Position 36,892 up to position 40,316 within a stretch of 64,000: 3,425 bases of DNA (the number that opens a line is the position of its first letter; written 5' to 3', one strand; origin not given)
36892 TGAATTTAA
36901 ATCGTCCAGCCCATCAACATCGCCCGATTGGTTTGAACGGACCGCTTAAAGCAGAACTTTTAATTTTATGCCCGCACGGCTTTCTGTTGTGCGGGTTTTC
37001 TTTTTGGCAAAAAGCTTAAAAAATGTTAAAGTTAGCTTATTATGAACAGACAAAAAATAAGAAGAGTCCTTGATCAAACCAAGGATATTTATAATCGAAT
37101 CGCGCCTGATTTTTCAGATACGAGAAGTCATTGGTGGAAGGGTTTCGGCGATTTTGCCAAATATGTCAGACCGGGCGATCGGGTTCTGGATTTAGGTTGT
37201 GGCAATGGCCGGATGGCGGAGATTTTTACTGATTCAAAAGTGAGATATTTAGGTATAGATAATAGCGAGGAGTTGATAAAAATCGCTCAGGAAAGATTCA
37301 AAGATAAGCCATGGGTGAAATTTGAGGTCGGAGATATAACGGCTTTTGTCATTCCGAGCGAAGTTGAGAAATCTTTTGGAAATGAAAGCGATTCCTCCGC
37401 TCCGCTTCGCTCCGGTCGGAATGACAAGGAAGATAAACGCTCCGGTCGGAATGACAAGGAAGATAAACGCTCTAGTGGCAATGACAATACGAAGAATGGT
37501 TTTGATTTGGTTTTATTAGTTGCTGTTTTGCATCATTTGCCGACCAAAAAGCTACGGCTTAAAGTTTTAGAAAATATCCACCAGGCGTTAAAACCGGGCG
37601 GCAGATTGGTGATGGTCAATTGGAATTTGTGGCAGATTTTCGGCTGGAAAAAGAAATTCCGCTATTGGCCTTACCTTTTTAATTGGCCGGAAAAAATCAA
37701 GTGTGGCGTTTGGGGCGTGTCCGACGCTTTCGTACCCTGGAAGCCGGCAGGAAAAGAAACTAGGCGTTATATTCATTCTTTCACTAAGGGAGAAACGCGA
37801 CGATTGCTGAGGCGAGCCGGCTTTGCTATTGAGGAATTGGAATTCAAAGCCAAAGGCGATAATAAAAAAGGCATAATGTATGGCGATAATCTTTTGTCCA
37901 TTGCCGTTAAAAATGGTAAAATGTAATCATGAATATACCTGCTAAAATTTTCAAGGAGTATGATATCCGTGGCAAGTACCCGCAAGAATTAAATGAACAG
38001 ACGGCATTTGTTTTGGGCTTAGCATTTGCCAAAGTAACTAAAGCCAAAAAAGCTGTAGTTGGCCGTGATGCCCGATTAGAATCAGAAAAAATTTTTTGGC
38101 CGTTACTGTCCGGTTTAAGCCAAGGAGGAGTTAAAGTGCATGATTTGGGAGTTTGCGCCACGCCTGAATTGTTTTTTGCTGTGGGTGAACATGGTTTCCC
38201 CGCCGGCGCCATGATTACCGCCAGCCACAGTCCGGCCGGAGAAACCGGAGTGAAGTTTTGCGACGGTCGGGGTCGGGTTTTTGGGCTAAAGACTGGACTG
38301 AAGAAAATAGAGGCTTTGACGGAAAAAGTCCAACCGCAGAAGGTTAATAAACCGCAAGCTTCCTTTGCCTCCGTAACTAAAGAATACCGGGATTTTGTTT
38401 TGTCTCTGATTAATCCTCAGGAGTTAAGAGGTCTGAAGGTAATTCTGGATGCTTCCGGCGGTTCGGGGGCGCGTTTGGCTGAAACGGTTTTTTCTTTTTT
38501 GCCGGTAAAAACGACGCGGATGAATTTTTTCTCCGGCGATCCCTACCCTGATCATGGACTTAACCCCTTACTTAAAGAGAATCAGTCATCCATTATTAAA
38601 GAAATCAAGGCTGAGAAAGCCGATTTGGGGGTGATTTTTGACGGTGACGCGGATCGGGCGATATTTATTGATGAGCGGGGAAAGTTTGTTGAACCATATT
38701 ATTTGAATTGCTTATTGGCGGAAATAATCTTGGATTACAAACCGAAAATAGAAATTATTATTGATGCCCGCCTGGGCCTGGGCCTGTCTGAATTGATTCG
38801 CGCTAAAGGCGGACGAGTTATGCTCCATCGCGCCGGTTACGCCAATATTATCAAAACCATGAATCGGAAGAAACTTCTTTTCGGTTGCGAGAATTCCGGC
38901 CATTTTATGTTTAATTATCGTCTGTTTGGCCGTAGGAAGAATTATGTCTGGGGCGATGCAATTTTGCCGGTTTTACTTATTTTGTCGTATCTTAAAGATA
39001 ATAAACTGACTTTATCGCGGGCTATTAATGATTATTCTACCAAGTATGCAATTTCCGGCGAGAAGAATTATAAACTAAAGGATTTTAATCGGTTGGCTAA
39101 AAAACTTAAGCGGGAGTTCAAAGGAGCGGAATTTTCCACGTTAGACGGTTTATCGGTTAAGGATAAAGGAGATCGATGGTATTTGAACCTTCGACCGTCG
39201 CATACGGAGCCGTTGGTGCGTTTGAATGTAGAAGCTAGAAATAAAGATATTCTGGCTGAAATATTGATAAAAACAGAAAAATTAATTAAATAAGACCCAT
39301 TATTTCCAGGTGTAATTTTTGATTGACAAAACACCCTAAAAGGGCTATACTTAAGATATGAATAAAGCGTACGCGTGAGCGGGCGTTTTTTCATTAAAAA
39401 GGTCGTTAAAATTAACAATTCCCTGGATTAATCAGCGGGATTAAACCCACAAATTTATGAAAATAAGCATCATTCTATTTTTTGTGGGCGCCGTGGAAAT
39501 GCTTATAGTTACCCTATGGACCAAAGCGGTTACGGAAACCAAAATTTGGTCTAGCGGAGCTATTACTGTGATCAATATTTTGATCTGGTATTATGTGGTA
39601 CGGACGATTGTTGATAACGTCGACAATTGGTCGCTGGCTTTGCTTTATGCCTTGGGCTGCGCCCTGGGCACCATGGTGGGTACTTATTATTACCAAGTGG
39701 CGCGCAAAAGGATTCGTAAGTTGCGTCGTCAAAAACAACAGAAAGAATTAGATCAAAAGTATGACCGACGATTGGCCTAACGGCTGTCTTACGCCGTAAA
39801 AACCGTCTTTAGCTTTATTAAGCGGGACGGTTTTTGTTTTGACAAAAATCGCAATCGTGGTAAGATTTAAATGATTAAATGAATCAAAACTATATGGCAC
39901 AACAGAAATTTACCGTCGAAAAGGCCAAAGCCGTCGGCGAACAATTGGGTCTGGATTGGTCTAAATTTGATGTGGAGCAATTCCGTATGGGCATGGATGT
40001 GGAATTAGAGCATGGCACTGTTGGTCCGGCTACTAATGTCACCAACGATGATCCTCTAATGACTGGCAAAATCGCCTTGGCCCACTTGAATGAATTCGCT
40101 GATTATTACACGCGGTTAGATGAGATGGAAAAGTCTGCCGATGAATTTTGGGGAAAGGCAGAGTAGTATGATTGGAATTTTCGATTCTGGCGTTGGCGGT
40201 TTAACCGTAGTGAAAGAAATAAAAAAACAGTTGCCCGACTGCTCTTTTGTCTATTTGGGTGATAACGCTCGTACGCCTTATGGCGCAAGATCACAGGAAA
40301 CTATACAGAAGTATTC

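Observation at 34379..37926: Eukaryote/archaea-type wobble-uridine pathway: Elp3 divergent from a Trm9/ALKBH8-like methyltransferase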

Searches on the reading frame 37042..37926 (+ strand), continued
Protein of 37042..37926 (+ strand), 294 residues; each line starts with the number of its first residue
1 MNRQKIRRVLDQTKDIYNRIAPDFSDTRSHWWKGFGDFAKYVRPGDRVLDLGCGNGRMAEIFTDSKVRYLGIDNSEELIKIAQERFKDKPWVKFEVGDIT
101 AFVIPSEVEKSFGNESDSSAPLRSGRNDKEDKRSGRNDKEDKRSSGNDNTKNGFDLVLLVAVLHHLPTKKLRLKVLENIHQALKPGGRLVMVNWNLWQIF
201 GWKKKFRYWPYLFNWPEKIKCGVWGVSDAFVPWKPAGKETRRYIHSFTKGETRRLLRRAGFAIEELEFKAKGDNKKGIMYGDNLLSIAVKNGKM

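Call 33: predict_structure(alignment_id=A1)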
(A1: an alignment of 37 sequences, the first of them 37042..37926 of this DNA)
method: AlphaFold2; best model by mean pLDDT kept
length: 294 residues; sequences in the alignment: 37
mean_pLDDT: 84.5   pTM: 0.82
mean pLDDT of the five models: 84.5, 84.2, 83.5, 83.3, 82.8
residues with pLDDT >= 90: 181; 70-90: 54; 50-70: 41; < 50: 18
segments of 3 or more residues with pLDDT < 50: 126-128, 142-147
pLDDT, mean of each block of 10 residues (from residue 1): 92 91 74 78 96 89 95 95 96 94 70 58 49 50 50 90 95 96 95 91 82 93 93 84 95 98 95 80 95 64
secondary structure, 60 per line:
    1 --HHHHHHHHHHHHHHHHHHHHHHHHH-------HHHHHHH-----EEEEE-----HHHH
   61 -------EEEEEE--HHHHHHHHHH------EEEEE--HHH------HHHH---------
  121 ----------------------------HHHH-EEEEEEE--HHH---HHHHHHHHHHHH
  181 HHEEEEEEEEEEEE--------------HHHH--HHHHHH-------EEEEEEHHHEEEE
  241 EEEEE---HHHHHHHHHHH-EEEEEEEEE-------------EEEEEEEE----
elements in order: H3-27 H35-41 E47-51 H57-60 E68-73 H76-85 E92-96 H108-111 H149-152 E154-160 H169-182 E183-194 H209-212 H215-220 E228-233 E237-245 H249-259 E261-269 E283-290

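Call 36: fold_search(model_id=the predicted structure, library=pdb)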
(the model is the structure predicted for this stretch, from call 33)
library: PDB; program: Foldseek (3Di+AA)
matches with E <= 10: 1972; with E <= 0.001: 1377
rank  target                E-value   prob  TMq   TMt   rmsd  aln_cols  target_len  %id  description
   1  5cm2_Z                1.0e-13  1.00  0.52  0.81   5.0       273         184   21  Structure of Y. lipolytica Trm9-Trm112 complex, a methyltransferase modifying U34 in the anticodon loop of some tRNAs (released 2015-10-21)
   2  3sm3                  1.8e-13  1.00  0.57  0.78   3.9       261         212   19  Crystal Structure of SAM-dependent methyltransferases Q8PUK2_METMA from Methanosarcina mazei. Northeast Structural Genom (released 2011-07-20)
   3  6f5z_A                1.1e-12  1.00  0.52  0.67   8.1       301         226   17  Complex between the Haloferax volcanii Trm112 methyltransferase activator and the Hvo_0019 putative methyltransferase (released 2018-07-11)
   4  3d2l_A                1.1e-12  1.00  0.52  0.63   8.6       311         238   15  Crystal structure of SAM-dependent methyltransferase (ZP_00538691.1) from EXIGUOBACTERIUM SP. 255-15 at 1.90 A resolut (released 2008-05-20)
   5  8owx_B                1.5e-12  1.00  0.62  0.73   4.6       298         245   13  Crystal Structure of METTL6 bound to SAH (released 2024-05-08)
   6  7f1e_A                2.1e-12  1.00  0.52  0.62  11.2       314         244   14  Structure of METTL6 bound with SAM (released 2022-01-12)
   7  9ri2_A                3.3e-12  1.00  0.53  0.66   5.4       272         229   16  Crystal structure of bacillithiol methyltransferase NmbA from Chlorobaculum tepidum (released 2025-12-10)
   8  3d2l_C                3.3e-12  1.00  0.53  0.63   6.2       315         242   15  Crystal structure of SAM-dependent methyltransferase (ZP_00538691.1) from EXIGUOBACTERIUM SP. 255-15 at 1.90 A resolut (released 2008-05-20)
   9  7ezg                  3.5e-12  1.00  0.58  0.61   6.4       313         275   15  The structure of the human METTL6 enzyme in complex with SAH (released 2022-01-12)
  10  7f1e_B                3.7e-12  1.00  0.57  0.71   8.5       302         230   14  Structure of METTL6 bound with SAM (released 2022-01-12)
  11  1y8c                  3.7e-12  1.00  0.56  0.65   6.3       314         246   13  Crystal structure of a S-adenosylmethionine-dependent methyltransferase from Clostridium acetobutylicum ATCC 824 (released 2004-12-28)
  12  6f5z_B                5.3e-12  1.00  0.54  0.69   7.7       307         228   17  Complex between the Haloferax volcanii Trm112 methyltransferase activator and the Hvo_0019 putative methyltransferase (released 2018-07-11)
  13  3bkw_B                6.4e-12  1.00  0.51  0.68   4.3       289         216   19  Crystal structure of S-adenosylmethionine dependent methyltransferase (NP_104914.1) from Mesorhizobium loti at 1.60 A  (released 2007-12-18)
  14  8zc7_A                9.9e-12  1.00  0.54  0.59   5.9       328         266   16  Crystallographic analysis of MitM, which catalyzes the post-mitosane modification in mitomycin biosynthesis (released 2024-11-27)
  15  8p7b_A                1.4e-11  1.00  0.60  0.73   6.4       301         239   15  CryoEM structure of METTL6 tRNA SerRS complex in a 1:2:2 stoichiometry (released 2024-06-12)
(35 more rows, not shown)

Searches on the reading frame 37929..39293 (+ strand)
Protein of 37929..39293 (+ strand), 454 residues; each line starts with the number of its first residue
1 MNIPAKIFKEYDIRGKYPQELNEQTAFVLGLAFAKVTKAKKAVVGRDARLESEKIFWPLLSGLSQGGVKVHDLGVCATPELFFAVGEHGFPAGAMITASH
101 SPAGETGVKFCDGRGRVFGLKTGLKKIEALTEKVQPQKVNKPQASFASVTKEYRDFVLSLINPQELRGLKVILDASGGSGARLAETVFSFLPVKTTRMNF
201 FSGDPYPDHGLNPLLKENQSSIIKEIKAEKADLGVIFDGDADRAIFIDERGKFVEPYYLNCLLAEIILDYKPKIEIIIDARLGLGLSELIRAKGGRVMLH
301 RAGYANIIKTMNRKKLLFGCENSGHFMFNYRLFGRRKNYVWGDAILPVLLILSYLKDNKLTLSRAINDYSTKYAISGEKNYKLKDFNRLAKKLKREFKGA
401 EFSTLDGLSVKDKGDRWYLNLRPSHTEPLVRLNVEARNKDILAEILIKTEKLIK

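Call 3: search_protein_families(library=pfam, proteins=[window:37929-39293:+], max_evalue=0.01)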
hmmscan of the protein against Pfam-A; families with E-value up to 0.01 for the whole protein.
window:37929-39293:+ (454 aa): 4 families
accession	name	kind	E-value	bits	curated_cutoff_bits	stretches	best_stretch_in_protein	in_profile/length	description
PF02878.22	PGM_PMM_I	-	1.5e-30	106.2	22.5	1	6-135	2-135/138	Phosphoglucomutase/phosphomannomutase, alpha/beta/alpha domain I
PF02879.22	PGM_PMM_II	-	3e-16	60.2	29.3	1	151-251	1-103/103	Phosphoglucomutase/phosphomannomutase, alpha/beta/alpha domain II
PF02880.22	PGM_PMM_III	-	1.9e-13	51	20.7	1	258-371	4-113/115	Phosphoglucomutase/phosphomannomutase, alpha/beta/alpha domain III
PF00408.26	PGM_PMM_IV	-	1.9e-07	31.5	23.1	1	382-445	11-61/68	Phosphoglucomutase/phosphomannomutase, C-terminal domain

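Call 4: search_protein_families(library=ncbifam, proteins=[window:37929-39293:+], max_evalue=0.01)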
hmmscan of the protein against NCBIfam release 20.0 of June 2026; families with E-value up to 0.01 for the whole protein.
window:37929-39293:+ (454 aa): 6 families
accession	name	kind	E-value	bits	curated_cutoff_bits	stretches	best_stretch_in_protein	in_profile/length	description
NF007088.0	PRK09542.1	equivalog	6e-87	292.5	618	1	5-451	9-451/456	phosphomannomutase/phosphoglucomutase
TIGR03990.1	Arch_GlmM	equivalog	5.5e-83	279.3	439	1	6-451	2-442/444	phosphoglucosamine mutase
NF011943.0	PRK15414.1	subfamily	2.8e-68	231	801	1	7-445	6-445/456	phosphomannomutase CpsG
NF046027.1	PhglucPhmanMutPgmG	equivalog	1.6e-52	178.7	600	1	6-447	8-444/460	phosphoglucomutase/phosphomannomutase PgmG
TIGR01455.1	glmM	equivalog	2e-48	165.2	447.55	1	13-446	6-433/442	phosphoglucosamine mutase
NF005737.0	PRK07564.1-1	equivalog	0.0042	15.8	378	0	198-256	237-294/543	alpha-D-glucose phosphate-specific phosphoglucomutase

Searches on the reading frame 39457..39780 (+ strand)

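Call 47: search_protein_families(library=pfam, proteins=[window:39457-39780:+], max_evalue=0.01)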
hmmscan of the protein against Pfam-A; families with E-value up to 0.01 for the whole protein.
window:39457-39780:+ (107 aa): 2 families
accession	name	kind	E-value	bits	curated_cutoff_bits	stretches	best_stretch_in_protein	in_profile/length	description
PF18955.5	DUF5698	-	4.6e-08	33.8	27.5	1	35-76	17-58/58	Domain of unknown function (DUF5698)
PF06305.16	LapA_dom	-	0.0026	18.1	28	1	60-97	23-60/64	Lipopolysaccharide assembly protein A domain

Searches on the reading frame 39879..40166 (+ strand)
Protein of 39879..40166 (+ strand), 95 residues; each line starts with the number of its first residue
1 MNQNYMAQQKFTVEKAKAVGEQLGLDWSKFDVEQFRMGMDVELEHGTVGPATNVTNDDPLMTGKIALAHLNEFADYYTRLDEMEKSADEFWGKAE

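Call 47: search_protein_families(library=pfam, proteins=[window:39879-40166:+], max_evalue=0.01)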
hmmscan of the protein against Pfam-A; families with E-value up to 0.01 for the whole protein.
window:39879-40166:+ (95 aa): 1 family
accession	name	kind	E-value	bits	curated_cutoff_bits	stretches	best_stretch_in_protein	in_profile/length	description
PF18905.5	DUF5661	-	2.1e-23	82.8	27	1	16-85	1-64/65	Protein of unknown function (DUF5661)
